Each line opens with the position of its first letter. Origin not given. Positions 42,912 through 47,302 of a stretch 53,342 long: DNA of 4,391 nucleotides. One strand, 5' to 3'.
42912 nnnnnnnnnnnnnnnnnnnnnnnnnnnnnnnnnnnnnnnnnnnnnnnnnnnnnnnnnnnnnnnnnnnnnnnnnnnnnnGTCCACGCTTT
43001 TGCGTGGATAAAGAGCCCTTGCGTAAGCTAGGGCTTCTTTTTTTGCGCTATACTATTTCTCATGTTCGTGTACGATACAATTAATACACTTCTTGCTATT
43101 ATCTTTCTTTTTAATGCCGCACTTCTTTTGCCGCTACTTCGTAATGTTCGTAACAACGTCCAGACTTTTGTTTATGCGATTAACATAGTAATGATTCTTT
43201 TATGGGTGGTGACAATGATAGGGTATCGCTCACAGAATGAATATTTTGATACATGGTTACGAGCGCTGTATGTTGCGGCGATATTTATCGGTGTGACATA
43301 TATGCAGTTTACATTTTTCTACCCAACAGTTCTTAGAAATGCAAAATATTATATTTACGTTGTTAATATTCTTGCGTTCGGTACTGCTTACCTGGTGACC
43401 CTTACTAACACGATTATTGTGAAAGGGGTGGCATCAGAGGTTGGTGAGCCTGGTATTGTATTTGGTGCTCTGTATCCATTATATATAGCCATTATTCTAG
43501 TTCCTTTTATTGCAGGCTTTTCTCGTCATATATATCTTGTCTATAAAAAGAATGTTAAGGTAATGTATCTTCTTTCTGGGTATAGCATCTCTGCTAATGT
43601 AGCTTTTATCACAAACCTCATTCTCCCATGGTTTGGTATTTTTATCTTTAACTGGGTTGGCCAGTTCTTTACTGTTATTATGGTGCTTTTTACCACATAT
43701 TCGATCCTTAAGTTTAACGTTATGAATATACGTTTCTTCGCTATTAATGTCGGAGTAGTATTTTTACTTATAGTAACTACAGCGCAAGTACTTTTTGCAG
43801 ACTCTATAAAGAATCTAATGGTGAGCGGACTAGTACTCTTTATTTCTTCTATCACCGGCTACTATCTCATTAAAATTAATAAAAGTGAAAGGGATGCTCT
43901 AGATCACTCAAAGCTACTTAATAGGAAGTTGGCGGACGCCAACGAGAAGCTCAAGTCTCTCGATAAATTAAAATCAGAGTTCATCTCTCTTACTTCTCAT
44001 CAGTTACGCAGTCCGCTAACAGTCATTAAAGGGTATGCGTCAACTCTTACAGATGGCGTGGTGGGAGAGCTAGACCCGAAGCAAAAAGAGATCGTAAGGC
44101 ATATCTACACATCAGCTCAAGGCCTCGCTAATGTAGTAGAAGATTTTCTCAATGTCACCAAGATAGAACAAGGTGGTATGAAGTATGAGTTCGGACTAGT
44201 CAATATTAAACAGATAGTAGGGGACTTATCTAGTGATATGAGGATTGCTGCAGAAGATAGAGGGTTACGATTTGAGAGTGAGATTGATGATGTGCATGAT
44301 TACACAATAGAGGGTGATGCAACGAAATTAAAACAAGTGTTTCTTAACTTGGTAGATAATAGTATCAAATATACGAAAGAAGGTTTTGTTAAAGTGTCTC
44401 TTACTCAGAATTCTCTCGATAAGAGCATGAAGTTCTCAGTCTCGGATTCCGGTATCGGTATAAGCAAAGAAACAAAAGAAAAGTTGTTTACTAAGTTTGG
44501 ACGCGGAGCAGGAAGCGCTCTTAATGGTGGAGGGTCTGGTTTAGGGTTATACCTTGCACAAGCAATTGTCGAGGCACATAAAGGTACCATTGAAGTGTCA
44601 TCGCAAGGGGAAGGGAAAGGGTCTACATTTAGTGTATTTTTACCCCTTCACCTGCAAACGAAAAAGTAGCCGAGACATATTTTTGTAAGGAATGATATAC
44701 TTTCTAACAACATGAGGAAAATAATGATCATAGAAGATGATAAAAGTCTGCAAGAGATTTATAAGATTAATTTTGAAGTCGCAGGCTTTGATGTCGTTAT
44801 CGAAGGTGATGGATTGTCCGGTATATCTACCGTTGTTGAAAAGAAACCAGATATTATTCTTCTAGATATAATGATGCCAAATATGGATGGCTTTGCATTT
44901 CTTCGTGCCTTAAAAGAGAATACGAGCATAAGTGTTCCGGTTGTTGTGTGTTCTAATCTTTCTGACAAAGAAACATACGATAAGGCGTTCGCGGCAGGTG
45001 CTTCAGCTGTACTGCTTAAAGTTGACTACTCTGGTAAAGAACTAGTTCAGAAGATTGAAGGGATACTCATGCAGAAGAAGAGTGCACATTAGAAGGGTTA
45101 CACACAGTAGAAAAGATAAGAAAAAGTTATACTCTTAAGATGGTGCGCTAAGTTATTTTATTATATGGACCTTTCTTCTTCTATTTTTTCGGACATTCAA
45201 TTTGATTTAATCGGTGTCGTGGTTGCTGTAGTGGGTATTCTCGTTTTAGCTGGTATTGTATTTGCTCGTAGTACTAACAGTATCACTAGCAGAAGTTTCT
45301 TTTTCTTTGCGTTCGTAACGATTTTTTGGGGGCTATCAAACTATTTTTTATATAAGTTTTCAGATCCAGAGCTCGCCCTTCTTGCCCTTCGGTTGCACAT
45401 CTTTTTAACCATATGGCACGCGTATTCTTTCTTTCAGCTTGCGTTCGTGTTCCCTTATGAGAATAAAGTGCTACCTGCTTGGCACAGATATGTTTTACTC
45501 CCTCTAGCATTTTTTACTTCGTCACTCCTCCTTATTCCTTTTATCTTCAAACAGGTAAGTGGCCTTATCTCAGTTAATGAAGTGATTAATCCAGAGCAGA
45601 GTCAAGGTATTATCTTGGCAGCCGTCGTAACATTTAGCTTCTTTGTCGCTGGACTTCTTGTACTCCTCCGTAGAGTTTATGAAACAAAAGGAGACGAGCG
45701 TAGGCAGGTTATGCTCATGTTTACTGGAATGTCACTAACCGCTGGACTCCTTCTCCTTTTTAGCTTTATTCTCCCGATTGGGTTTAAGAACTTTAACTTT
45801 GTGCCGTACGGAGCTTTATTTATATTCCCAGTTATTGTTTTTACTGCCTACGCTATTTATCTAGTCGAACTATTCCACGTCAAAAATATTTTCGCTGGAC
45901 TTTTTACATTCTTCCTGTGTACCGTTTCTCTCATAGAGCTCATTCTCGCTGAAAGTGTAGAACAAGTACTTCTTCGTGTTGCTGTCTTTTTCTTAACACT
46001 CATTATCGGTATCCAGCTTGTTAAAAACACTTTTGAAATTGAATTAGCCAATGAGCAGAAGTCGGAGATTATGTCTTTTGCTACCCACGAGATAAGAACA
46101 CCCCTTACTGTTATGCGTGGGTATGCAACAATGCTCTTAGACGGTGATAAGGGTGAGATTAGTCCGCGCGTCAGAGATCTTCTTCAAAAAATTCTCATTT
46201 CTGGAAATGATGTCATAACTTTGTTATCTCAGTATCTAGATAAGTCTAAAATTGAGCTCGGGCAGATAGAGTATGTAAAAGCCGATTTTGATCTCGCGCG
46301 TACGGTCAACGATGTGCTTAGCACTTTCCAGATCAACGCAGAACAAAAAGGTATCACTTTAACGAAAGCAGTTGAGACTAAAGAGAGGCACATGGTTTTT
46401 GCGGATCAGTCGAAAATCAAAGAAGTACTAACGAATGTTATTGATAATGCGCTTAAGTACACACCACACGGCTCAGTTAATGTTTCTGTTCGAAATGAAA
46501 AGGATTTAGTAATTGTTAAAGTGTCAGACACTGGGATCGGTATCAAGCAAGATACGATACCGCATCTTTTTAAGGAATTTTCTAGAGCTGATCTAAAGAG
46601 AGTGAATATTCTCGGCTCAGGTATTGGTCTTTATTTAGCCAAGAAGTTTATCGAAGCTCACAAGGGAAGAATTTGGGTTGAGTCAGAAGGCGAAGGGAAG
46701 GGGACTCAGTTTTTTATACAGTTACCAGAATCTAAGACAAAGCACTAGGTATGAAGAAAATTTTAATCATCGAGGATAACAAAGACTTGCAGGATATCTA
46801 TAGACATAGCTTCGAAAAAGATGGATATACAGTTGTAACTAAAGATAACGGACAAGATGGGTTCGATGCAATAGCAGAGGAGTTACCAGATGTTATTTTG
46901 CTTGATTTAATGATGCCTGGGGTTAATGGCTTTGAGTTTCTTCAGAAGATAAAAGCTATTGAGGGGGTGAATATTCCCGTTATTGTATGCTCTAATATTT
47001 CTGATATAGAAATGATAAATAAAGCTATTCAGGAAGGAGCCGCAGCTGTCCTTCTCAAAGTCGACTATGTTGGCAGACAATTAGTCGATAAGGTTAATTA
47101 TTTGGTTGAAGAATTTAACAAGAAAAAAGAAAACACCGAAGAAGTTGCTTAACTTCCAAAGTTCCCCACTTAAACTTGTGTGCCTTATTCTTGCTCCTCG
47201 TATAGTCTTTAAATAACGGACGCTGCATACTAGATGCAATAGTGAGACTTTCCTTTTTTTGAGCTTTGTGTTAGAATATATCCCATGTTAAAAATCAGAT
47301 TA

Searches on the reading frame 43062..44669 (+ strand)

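Call 9: search_protein_families(library=pfam, proteins=[window:43062-44669:+], max_evalue=0.01)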
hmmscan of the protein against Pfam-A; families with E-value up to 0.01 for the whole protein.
window:43062-44669:+ (535 aa): 3 families
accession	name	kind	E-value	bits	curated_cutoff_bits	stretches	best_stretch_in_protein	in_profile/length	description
PF02518.31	HATPase_c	-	2.9e-28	99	26.4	1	418-530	1-110/111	Histidine kinase-, DNA gyrase B-, and HSP90-like ATPase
PF00512.31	HisKA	-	2.1e-15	57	26.9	1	304-371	2-66/66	His Kinase A (phospho-acceptor) domain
PF13589.12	HATPase_c_3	-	0.0015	19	25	1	423-505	3-86/137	Histidine kinase-, DNA gyrase B-, and HSP90-like ATPase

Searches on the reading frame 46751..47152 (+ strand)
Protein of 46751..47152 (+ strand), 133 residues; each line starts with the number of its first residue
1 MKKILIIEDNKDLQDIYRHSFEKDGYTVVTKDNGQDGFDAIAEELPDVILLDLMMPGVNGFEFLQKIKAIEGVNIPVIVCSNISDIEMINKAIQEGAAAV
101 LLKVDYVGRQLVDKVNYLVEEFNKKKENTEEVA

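Call 9: search_protein_families(library=pfam, proteins=[window:46751-47152:+], max_evalue=0.01)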
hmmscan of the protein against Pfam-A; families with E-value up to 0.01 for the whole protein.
window:46751-47152:+ (133 aa): 2 families
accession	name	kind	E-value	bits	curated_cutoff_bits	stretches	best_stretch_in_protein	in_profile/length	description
PF00072.30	Response_reg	-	1.3e-23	83.7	30.2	1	4-103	1-99/111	Response regulator receiver domain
PF04309.18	G3P_antiterm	-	0.0065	16.3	27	1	37-100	108-165/173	Glycerol-3-phosphate responsive antiterminator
